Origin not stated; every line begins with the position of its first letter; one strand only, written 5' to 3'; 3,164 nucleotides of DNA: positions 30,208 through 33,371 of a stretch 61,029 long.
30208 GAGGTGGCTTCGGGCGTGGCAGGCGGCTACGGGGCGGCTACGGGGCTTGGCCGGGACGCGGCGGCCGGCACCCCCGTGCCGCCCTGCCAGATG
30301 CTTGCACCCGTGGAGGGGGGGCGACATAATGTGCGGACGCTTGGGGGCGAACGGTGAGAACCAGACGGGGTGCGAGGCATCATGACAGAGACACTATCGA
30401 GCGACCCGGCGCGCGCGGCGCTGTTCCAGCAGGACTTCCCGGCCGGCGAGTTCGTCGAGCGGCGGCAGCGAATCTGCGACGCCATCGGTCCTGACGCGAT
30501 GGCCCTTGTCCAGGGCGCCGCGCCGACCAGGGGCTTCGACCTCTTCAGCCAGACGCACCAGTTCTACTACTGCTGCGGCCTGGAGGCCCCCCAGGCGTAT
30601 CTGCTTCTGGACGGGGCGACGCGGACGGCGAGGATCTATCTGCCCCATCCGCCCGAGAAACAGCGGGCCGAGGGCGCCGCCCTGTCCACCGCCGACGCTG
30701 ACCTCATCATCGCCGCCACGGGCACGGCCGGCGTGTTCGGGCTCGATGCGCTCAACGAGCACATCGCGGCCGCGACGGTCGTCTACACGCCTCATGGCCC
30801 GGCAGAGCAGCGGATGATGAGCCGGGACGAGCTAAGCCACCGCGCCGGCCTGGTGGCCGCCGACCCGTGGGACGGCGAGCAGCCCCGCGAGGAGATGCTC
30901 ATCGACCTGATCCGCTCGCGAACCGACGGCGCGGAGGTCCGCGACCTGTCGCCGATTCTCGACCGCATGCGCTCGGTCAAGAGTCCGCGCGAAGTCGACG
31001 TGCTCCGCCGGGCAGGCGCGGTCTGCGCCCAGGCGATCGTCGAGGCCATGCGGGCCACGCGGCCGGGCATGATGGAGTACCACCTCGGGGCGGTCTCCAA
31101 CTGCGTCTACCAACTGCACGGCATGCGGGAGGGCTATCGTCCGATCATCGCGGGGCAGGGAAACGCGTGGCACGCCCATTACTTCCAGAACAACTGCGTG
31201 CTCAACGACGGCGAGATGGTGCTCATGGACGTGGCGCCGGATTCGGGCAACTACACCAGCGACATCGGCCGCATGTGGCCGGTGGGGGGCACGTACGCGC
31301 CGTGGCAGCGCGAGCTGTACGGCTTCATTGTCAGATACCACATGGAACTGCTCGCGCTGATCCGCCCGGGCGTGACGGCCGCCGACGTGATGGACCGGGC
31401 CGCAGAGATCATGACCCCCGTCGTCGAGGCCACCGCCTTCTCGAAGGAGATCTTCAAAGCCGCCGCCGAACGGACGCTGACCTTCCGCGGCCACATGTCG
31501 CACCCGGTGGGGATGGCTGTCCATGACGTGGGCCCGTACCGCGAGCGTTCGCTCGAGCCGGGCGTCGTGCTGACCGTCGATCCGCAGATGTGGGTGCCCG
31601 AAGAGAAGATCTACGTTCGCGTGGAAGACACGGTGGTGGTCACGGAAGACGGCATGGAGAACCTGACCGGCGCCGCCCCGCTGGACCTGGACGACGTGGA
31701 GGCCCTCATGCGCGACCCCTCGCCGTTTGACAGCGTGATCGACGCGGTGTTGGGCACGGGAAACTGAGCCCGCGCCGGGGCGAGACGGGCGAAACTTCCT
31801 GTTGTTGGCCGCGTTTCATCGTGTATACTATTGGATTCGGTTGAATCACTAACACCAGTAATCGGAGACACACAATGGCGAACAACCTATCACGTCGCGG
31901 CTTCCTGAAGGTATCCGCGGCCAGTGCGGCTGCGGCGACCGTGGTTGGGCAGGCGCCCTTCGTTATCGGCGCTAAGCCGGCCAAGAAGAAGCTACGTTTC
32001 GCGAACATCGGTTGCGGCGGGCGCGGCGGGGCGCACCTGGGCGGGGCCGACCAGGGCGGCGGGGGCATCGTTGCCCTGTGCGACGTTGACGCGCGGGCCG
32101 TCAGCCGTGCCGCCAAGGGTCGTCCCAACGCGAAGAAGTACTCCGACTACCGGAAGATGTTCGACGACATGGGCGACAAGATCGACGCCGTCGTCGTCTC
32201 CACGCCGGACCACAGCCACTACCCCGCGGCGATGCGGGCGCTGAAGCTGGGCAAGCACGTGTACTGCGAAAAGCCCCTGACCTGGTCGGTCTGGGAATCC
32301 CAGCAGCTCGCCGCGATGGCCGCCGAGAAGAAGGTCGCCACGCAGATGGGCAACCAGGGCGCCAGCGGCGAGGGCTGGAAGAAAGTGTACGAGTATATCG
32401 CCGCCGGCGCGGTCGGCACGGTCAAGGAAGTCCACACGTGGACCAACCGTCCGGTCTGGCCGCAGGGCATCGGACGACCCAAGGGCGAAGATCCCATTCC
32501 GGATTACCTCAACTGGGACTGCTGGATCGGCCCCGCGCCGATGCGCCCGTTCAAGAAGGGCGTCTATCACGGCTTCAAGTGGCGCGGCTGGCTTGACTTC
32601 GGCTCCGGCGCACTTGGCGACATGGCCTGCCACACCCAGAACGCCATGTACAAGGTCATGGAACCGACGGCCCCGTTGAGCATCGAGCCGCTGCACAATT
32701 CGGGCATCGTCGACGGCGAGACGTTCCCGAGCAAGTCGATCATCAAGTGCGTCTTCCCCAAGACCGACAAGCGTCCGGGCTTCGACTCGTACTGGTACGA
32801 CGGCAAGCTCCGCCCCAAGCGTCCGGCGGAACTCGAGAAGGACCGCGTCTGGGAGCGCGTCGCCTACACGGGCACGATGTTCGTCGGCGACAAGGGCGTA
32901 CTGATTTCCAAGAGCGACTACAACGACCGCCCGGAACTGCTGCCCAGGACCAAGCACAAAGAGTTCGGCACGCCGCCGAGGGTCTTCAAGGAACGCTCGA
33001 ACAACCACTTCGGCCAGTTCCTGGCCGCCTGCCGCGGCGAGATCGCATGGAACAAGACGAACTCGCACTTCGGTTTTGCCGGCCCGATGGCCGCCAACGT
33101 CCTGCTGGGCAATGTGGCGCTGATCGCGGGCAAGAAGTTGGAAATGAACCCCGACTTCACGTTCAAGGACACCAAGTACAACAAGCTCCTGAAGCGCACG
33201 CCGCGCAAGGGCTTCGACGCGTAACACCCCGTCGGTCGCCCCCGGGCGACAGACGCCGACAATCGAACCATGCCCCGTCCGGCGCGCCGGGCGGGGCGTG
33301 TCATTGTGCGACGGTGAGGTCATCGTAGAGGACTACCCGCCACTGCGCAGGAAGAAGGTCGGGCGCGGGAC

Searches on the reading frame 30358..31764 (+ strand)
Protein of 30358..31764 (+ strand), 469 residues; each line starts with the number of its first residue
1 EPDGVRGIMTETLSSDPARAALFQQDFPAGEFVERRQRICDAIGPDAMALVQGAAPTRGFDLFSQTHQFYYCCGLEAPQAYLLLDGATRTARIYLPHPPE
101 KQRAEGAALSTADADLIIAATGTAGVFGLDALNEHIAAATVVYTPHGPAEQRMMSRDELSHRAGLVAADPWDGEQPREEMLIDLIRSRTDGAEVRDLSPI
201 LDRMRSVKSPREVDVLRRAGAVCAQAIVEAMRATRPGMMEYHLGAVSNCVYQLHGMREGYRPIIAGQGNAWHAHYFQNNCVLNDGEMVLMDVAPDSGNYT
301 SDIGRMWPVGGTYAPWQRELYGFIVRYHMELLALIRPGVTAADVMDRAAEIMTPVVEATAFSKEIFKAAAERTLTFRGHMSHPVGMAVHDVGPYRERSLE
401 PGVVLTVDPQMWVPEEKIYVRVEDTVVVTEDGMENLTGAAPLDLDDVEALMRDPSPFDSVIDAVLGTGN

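Call 70: search_protein_families(library=pfam, proteins=[window:30358-31764:+], max_evalue=0.00001)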
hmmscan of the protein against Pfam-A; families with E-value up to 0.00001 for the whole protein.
window:30358-31764:+ (469 aa): 2 families
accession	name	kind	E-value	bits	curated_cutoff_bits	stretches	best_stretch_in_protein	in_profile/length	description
PF00557.29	Peptidase_M24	-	1.5e-41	142.9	23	1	216-430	3-208/208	Metallopeptidase family M24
PF05195.22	AMP_N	-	4.1e-07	30.2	24.6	1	32-115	1-92/121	Aminopeptidase P, N-terminal domain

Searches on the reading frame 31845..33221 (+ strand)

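Call 70: search_protein_families(library=pfam, proteins=[window:31845-33221:+], max_evalue=0.00001)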
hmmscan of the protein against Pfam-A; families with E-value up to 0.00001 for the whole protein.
window:31845-33221:+ (459 aa): 2 families
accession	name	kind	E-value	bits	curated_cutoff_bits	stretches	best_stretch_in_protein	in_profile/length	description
PF01408.29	GFO_IDH_MocA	-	1.2e-20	74.9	24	1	51-169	2-119/120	Oxidoreductase family, NAD-binding Rossmann fold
PF19051.5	GFO_IDH_MocA_C2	-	2.4e-10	40.8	23.3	1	215-267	45-96/254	Oxidoreductase family, C-terminal alpha/beta domain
